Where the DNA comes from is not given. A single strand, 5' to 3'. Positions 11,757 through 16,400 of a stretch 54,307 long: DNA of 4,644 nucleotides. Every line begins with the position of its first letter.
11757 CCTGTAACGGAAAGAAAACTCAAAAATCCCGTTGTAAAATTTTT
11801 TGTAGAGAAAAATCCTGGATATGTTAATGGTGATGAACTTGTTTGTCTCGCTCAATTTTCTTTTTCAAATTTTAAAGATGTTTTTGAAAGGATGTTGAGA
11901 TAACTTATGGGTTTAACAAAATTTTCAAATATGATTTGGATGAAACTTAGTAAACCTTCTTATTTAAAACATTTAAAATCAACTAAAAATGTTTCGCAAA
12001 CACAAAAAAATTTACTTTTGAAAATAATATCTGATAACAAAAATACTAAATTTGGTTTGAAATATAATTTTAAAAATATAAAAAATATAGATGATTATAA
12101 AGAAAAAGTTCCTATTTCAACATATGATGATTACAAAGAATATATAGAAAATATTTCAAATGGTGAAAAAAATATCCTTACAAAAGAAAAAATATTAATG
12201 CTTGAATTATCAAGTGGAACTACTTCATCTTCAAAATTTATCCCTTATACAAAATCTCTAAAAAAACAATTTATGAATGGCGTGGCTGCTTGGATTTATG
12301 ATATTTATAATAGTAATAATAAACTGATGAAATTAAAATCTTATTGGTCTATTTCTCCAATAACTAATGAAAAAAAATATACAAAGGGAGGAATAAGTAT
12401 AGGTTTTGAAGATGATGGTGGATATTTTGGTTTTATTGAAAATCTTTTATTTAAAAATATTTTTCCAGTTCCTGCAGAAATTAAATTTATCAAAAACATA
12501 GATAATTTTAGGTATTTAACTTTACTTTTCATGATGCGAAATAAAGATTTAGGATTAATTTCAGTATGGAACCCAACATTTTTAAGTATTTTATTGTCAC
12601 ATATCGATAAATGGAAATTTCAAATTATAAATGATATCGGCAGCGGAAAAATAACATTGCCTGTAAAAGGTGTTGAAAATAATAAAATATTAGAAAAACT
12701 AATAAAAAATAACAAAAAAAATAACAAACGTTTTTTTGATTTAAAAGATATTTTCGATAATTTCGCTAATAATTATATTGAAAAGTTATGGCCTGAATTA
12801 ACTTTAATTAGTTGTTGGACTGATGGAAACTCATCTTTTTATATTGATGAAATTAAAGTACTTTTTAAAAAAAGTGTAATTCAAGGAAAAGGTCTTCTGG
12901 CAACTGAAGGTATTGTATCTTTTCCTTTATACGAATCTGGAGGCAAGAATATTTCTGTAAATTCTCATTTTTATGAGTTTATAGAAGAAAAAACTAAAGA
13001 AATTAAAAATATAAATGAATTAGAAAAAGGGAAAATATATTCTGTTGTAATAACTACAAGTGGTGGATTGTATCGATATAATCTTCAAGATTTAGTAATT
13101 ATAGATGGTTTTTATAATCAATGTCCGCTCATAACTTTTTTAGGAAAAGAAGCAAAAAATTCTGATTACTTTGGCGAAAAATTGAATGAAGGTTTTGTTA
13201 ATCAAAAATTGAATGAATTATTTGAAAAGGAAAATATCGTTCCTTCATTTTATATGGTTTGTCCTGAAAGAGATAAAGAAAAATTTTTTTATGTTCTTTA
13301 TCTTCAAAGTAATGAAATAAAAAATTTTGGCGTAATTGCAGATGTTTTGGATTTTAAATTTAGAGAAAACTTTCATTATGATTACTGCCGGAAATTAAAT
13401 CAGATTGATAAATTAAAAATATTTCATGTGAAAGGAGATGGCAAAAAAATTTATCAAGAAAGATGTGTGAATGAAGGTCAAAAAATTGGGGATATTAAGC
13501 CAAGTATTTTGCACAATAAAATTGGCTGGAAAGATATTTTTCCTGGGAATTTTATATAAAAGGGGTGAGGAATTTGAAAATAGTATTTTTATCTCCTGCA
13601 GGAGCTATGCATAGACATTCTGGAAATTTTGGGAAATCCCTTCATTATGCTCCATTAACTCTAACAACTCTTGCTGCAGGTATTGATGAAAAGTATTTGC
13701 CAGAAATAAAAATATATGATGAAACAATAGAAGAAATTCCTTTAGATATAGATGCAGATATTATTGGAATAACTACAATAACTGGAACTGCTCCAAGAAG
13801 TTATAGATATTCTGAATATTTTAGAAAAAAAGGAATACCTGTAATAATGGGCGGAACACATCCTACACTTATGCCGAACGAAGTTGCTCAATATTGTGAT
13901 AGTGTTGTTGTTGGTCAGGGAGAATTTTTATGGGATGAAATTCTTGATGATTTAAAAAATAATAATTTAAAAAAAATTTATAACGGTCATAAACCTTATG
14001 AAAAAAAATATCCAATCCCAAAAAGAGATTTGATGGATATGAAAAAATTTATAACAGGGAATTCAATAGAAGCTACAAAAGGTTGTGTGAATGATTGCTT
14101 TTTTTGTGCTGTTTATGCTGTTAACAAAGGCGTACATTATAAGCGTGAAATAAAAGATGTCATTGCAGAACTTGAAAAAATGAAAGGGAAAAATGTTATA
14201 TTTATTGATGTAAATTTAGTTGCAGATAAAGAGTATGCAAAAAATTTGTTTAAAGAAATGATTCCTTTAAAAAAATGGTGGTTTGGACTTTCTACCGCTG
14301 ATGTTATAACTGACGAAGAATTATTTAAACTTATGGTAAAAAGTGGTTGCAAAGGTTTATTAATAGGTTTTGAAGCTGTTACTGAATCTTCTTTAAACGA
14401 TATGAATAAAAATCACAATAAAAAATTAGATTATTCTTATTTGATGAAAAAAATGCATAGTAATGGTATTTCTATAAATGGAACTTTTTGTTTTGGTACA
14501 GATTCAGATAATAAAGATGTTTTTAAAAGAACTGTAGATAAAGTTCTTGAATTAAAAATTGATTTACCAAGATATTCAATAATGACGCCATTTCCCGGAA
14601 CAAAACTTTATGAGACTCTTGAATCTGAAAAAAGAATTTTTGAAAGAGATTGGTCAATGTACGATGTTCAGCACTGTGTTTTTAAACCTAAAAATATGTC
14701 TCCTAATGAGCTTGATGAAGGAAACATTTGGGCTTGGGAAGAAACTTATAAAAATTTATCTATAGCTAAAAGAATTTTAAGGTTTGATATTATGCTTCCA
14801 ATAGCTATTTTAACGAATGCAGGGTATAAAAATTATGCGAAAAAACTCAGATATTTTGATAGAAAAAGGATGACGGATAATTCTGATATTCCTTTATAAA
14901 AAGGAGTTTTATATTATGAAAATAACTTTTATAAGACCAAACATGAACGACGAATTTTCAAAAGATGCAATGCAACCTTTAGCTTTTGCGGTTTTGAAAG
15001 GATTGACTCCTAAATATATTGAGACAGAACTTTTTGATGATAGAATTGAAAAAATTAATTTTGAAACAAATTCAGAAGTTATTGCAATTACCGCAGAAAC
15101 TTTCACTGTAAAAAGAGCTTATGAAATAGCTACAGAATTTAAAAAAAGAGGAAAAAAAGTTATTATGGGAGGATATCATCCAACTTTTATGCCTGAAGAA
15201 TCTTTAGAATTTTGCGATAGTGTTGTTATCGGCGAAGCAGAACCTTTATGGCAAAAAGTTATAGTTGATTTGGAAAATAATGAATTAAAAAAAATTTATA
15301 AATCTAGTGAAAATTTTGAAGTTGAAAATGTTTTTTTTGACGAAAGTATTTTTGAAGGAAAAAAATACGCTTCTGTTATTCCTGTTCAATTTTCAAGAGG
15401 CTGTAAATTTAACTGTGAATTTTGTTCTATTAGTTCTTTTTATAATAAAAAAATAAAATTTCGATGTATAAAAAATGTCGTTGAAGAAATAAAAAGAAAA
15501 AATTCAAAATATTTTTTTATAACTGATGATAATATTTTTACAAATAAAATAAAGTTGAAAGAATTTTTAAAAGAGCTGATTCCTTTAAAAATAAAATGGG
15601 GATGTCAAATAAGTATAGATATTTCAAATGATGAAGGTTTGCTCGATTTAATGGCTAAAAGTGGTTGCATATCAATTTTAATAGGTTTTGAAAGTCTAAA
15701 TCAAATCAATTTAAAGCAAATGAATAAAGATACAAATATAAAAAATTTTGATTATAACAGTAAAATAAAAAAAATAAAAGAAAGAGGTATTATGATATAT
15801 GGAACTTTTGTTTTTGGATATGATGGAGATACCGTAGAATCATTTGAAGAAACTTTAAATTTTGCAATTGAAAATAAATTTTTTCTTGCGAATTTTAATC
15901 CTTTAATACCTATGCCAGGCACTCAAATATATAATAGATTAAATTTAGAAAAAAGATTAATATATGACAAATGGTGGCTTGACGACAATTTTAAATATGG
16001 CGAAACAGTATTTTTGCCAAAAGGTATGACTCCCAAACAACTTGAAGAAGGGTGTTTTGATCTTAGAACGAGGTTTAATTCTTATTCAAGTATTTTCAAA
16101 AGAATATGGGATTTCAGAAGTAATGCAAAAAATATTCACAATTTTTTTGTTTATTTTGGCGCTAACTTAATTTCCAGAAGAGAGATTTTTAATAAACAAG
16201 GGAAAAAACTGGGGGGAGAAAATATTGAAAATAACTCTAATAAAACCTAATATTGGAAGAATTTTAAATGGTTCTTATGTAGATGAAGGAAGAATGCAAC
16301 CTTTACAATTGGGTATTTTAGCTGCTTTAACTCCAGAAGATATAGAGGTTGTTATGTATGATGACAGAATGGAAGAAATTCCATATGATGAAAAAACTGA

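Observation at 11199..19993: Orphan 8.8-kb operon: GH3-type adenylating enzyme plus four tandem B12-domain radical SAM paralogues, flanked by two unassignable proteins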

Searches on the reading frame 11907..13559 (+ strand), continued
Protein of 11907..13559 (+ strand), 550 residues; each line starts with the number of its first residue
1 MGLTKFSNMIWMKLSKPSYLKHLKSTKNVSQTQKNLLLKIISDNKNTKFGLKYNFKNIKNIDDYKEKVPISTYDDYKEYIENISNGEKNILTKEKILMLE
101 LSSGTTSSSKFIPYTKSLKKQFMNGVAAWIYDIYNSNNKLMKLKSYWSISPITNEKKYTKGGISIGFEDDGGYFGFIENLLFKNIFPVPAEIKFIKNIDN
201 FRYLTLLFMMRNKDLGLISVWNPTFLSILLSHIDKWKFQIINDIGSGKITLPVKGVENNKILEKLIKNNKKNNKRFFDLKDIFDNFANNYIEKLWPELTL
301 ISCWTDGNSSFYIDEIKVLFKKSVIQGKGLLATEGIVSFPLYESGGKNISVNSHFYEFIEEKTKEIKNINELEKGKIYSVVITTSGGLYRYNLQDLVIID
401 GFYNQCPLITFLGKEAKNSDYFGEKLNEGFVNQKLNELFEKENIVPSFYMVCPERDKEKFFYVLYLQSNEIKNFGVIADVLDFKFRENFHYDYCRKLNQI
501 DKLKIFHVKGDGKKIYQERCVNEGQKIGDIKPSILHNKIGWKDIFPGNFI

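Call 41: search_protein_families(library=ncbifam, proteins=[L011:8294-9280:+, L012:5786-6817:+, L022:12708-13685:+, L008:5508-6629:+, L012:6834-7571:+], max_evalue=0.001)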
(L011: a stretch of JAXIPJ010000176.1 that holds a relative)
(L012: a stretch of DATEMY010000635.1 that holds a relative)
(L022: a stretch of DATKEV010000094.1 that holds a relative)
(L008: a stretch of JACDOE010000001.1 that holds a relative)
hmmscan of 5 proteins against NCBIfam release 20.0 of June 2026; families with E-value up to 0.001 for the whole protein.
L011:8294-9280:+ (328 aa): 8 families
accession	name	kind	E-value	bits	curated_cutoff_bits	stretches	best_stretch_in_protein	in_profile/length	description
NF052579.1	BetMthstMoxSdmAMthl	equivalog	3.4e-13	49.3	600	1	18-126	17-129/351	4beta-methylsterol monooxygenase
NF041683.1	ant_diox_AndAb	equivalog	9.4e-07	29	150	1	19-84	2-66/100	anthranilate 1,2-dioxygenase ferredoxin subunit AndAb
TIGR02377.1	MocE_fam_FeS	subfamily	1.2e-05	25.2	136.15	1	19-86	2-69/101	MocE family 2Fe-2S type ferredoxin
NF007422.0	PRK09965.1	equivalog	7e-05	22.8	113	1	22-102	6-85/106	bifunctional 3-phenylpropionate/cinnamic acid dioxygenase ferredoxin subunit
TIGR03228.1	anthran_1_2_A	equivalog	0.00011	21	671.9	1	13-91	33-113/438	anthranilate 1,2-dioxygenase large subunit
TIGR02378.1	nirD_assim_sml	equivalog_domain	0.00016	21.8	74.65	1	18-89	1-77/105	nitrite reductase small subunit NirD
NF041684.1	ant_diox_AndAc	equivalog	0.00029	19.5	750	1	19-99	47-129/418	anthranilate 1,2-dioxygenase large subunit AndAc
NF042946.1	3PPDioc_HcaE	equivalog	0.00063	18.9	830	1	15-100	35-122/450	3-phenylpropionate/cinnamic acid dioxygenase subunit alpha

L012:5786-6817:+ (343 aa): 2 families
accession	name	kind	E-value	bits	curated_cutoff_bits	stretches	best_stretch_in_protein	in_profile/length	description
NF041365.1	GntB_guanitoxin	equivalog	0.00052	19.5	380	1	85-304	53-274/308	guanitoxin biosynthesis L-arginine gamma (S) hydroxylase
NF045690.1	BCarotKetCrtW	equivalog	0.00057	19.2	350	0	56-142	37-125/257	beta-carotene ketolase CrtW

L022:12708-13685:+ (325 aa): 0 families

L008:5508-6629:+ (373 aa): 41 families (the best 25 are shown)
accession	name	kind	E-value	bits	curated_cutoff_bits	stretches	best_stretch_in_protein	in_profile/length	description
TIGR04317.1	W_rSAM_matur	equivalog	3.5e-26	92.2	380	2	82-247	7-169/349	tungsten cofactor oxidoreductase radical SAM maturase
TIGR04321.1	spiroSPASM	subfamily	4e-22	78.6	250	1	63-367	214-505/510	spiro-SPASM protein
TIGR04311.1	rSAM_Geo_metal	subfamily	2e-21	76.6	400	2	77-242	1-167/423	radical SAM/SPASM family putative metalloenzyme maturase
TIGR02666.1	moaA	equivalog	7.7e-21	74.4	284.05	1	85-261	16-192/336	GTP 3',8-cyclase MoaA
NF001199.0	PRK00164.2-1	equivalog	7.6e-19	68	231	1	82-294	15-225/308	GTP 3',8-cyclase MoaA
TIGR02668.1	moaA_archaeal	equivalog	1.6e-18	66.7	325.25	1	83-293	14-221/303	GTP 3',8-cyclase MoaA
NF033640.1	N_Twi_rSAM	subfamily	1.2e-17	64.2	170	2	297-365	4-70/398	twitch domain-containing radical SAM protein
TIGR04068.1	rSAM_ocin_clost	equivalog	6.9e-10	38.4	500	1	56-233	64-248/462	Cys-rich peptide radical SAM maturase CcpM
TIGR04133.1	rSAM_w_lipo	hypoth_equivalog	9.9e-10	37.9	425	1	84-255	29-195/350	TIGR04133 family radical SAM/SPASM protein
NF050035.1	rSAM_WgK_link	exception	1.6e-09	37.2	650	1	77-229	7-154/367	radical SAM/SPASM peptide maturase WgkB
TIGR04546.1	rSAM_ahbC_deAc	equivalog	2.7e-09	36.3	650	1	80-241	40-192/390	12,18-didecarboxysiroheme deacetylase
TIGR04055.1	rSAM_NirJ2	equivalog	5.9e-09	35.9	500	1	81-223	2-138/326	putative heme d1 biosynthesis radical SAM protein NirJ2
TIGR04054.1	rSAM_NirJ1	equivalog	6e-09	35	650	1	80-243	37-191/387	putative heme d1 biosynthesis radical SAM protein NirJ1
NF038107.1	rSAM_NF038107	equivalog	2e-08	33.4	600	1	87-261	93-275/444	Cys-every-fifth radical SAM/SPASM peptide maturase CefB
TIGR02109.1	PQQ_syn_pqqE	equivalog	2.1e-08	33.5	381.35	1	78-202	6-124/358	pyrroloquinoline quinone biosynthesis protein PqqE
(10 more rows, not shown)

L012:6834-7571:+ (245 aa): 1 family
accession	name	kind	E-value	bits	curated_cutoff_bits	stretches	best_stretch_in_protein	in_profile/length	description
TIGR02353.1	NRPS_term_dom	equivalog_domain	4.8e-08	31.8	423.1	1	125-213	102-184/695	Pls/PosA family non-ribosomal peptide synthetase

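Call 61: search_protein_families(library=padloc, proteins=[window:11907-13559:+], max_evalue=0.001)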
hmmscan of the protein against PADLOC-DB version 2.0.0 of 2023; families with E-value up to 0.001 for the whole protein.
window:11907-13559:+ (550 aa): 0 families

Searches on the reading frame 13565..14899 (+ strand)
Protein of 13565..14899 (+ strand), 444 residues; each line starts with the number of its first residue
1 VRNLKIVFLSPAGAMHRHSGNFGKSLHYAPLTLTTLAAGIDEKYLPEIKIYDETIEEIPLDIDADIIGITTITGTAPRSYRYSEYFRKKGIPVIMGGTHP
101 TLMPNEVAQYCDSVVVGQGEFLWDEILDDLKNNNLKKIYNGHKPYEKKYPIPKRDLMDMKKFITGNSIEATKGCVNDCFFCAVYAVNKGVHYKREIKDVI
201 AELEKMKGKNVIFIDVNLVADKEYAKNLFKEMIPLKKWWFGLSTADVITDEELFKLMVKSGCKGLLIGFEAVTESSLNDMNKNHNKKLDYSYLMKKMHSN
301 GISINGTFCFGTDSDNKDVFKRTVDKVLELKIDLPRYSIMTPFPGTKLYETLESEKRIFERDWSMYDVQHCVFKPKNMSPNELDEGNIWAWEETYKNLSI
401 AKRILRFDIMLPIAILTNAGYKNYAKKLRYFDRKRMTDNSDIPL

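Call 3: search_protein_families(library=pfam, proteins=[window:13565-14899:+], max_evalue=0.01)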
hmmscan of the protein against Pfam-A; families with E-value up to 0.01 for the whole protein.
window:13565-14899:+ (444 aa): 4 families
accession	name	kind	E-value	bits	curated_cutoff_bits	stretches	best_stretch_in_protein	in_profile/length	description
PF04055.27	Radical_SAM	-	3.6e-14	53.7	29.5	1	169-325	2-164/166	Radical SAM superfamily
PF02310.24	B12-binding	-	6.3e-11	42.6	32.1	1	38-120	27-114/121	B12 binding domain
PF19864.5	Radical_SAM_N2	-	7.2e-05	22.7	29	1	87-135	82-130/151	Radical SAM proteins, N-terminal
PF19238.5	Radical_SAM_2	-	0.00021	21.5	26.7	0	167-233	15-78/151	Radical SAM-like domain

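Call 4: search_protein_families(library=ncbifam, proteins=[window:13565-14899:+], max_evalue=0.01)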
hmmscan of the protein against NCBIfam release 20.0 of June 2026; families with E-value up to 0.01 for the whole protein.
window:13565-14899:+ (444 aa): 27 families (the best 25 are shown)
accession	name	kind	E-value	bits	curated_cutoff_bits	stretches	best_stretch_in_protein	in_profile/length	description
TIGR02026.1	BchE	equivalog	8.6e-24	84.2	481.35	1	156-386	179-419/497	magnesium-protoporphyrin IX monomethyl ester anaerobic oxidative cyclase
TIGR03471.1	HpnJ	equivalog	2e-22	79.7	577.6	1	167-391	199-424/472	hopanoid biosynthesis associated radical SAM protein HpnJ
TIGR04367.1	HpnR_B12_rSAM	equivalog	3.9e-20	71.9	650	1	151-378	166-396/490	hopanoid C-3 methylase HpnR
TIGR04072.2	rSAM_ladder_B12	equivalog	8.5e-20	70.8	360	1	89-356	97-376/443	lipid biosynthesis B12-binding/radical SAM protein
TIGR04479.1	bcpD_PhpK_rSAM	subfamily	3.9e-19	68.4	600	1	167-333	243-412/504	PhpK family radical SAM P-methyltransferase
TIGR04013.1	B12_SAM_MJ_1487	hypoth_equivalog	8.9e-17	61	251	1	33-210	13-196/382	TIGR04013 family B12-binding domain/radical SAM domain-containing protein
NF038361.1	rSAM_Sden_1168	equivalog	1.4e-13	50.3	575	1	169-357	286-478/560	Sden_1168 family B12-binding radical SAM P-methyltransferase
NF033070.1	rSAM_AprD4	equivalog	2.2e-11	43.3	500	1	148-386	172-423/456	AprD4 family radical SAM diol-dehydratase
NF040542.1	rSAM_RCCLKC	equivalog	5.7e-11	42.2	450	1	131-309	147-329/423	arsinothricin biosynthesis radical SAM protein ArsL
NF050148.1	rSAM_ApyD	equivalog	1.7e-10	40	750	1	148-353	189-394/645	RiPP biosynthesis radical SAM protein ApyD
TIGR04014.1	B12_SAM_MJ_0865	equivalog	4.2e-10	39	360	1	112-352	91-358/434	methyl-coenzyme M reductase glutamine C-methyltransferase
TIGR04295.1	B12_rSAM_oligo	hypoth_equivalog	1e-07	31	400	1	163-351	198-383/422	TIGR04295 family B12-binding domain-containing radical SAM protein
TIGR04428.1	B12_rSAM_trp_MT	equivalog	2.1e-07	29.7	500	1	166-339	217-407/558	tryptophan 2-C-methyltransferase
TIGR00089.1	TIGR00089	subfamily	3.1e-06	26.2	251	1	91-350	69-338/429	MiaB/RimO family radical SAM methylthiotransferase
TIGR04385.1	B12_rSAM_cofa1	equivalog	4.4e-06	26.2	450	1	156-284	186-319/438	B12 lower ligand biosynthesis radical SAM protein BzaD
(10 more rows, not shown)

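Call 31: search_solved_structures(query=window:13565-14899:+, max_evalue=0.001)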
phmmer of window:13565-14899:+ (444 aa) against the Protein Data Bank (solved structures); distinct sequences matched with E-value up to 0.001: 1.
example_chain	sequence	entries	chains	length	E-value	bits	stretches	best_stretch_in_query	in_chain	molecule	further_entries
6fd2_B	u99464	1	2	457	1.4e-07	34.1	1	149-378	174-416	Putative apramycin biosynthetic oxidoreductase 4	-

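Call 61: search_protein_families(library=padloc, proteins=[window:13565-14899:+], max_evalue=0.001)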
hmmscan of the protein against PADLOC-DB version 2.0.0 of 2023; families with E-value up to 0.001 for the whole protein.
window:13565-14899:+ (444 aa): 0 families

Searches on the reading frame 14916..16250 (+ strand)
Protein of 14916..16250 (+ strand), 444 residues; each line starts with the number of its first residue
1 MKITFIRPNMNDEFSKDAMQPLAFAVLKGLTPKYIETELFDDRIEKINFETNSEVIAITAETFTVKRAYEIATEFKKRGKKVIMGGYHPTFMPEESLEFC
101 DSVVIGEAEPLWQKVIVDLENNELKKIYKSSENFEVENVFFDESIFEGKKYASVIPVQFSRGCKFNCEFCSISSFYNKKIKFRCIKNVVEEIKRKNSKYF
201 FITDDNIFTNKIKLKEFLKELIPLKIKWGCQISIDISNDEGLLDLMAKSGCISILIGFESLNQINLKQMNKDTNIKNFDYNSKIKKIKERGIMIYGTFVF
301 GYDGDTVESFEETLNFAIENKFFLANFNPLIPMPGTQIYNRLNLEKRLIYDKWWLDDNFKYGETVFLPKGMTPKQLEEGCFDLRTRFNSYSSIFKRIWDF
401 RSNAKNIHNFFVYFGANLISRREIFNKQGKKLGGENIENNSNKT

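Call 3: search_protein_families(library=pfam, proteins=[window:14916-16250:+], max_evalue=0.01)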
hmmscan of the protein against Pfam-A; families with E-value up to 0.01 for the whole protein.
window:14916-16250:+ (444 aa): 3 families
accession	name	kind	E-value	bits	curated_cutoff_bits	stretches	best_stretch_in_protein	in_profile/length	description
PF04055.27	Radical_SAM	-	2.9e-16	60.5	29.5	1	158-317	2-166/166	Radical SAM superfamily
PF02310.24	B12-binding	-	1.1e-09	38.5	32.1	1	41-109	40-114/121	B12 binding domain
PF19864.5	Radical_SAM_N2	-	0.0004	20.3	29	1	76-127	80-133/151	Radical SAM proteins, N-terminal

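Call 4: search_protein_families(library=ncbifam, proteins=[window:14916-16250:+], max_evalue=0.01)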
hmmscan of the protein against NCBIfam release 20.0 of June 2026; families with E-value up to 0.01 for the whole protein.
window:14916-16250:+ (444 aa): 28 families (the best 25 are shown)
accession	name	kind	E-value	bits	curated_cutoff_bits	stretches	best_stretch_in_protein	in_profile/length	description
TIGR02026.1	BchE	equivalog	3.3e-36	125.2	481.35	1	142-399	183-439/497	magnesium-protoporphyrin IX monomethyl ester anaerobic oxidative cyclase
TIGR04479.1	bcpD_PhpK_rSAM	subfamily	4.5e-27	94.6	600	1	121-319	208-408/504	PhpK family radical SAM P-methyltransferase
TIGR03471.1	HpnJ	equivalog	5.1e-24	85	577.6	1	157-345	200-390/472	hopanoid biosynthesis associated radical SAM protein HpnJ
TIGR04072.2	rSAM_ladder_B12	equivalog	8.3e-24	84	360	1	62-345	80-375/443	lipid biosynthesis B12-binding/radical SAM protein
TIGR04013.1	B12_SAM_MJ_1487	hypoth_equivalog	3.1e-23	82.2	251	1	24-199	13-200/382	TIGR04013 family B12-binding domain/radical SAM domain-containing protein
NF050148.1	rSAM_ApyD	equivalog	2.1e-21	76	750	1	155-352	200-401/645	RiPP biosynthesis radical SAM protein ApyD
NF038361.1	rSAM_Sden_1168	equivalog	1.7e-20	73.1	575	1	151-341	279-472/560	Sden_1168 family B12-binding radical SAM P-methyltransferase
TIGR04295.1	B12_rSAM_oligo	hypoth_equivalog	7.6e-18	64.4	400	1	145-341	191-383/422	TIGR04295 family B12-binding domain-containing radical SAM protein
TIGR04014.1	B12_SAM_MJ_0865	equivalog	9.3e-16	57.6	360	1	68-338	57-354/434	methyl-coenzyme M reductase glutamine C-methyltransferase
TIGR04385.1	B12_rSAM_cofa1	equivalog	1.5e-11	44.2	450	1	149-316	190-360/438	B12 lower ligand biosynthesis radical SAM protein BzaD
NF040542.1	rSAM_RCCLKC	equivalog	3e-11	43.1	450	1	157-300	183-330/423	arsinothricin biosynthesis radical SAM protein ArsL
TIGR04367.1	HpnR_B12_rSAM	equivalog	6.6e-11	41.4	650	1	156-340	188-371/490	hopanoid C-3 methylase HpnR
NF045585.1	rSAM_slr0320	equivalog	1.1e-10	40.7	775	1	103-341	189-432/511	photosystem II high light acclimation radical SAM protein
TIGR00089.1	TIGR00089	subfamily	6.2e-10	38.4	251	1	60-339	51-337/429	MiaB/RimO family radical SAM methylthiotransferase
TIGR01125.1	TIGR01125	equivalog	6.1e-09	35.4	356.95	1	70-322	57-318/432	30S ribosomal protein S12 methylthiotransferase RimO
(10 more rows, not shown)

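Call 61: search_protein_families(library=padloc, proteins=[window:14916-16250:+], max_evalue=0.001)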
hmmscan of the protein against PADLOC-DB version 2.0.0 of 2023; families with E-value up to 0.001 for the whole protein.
window:14916-16250:+ (444 aa): 1 family
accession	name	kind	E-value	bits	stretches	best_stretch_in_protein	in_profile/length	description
PDLC04689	PDC-M51A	-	2.2e-13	47.8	1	47-341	65-373/420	-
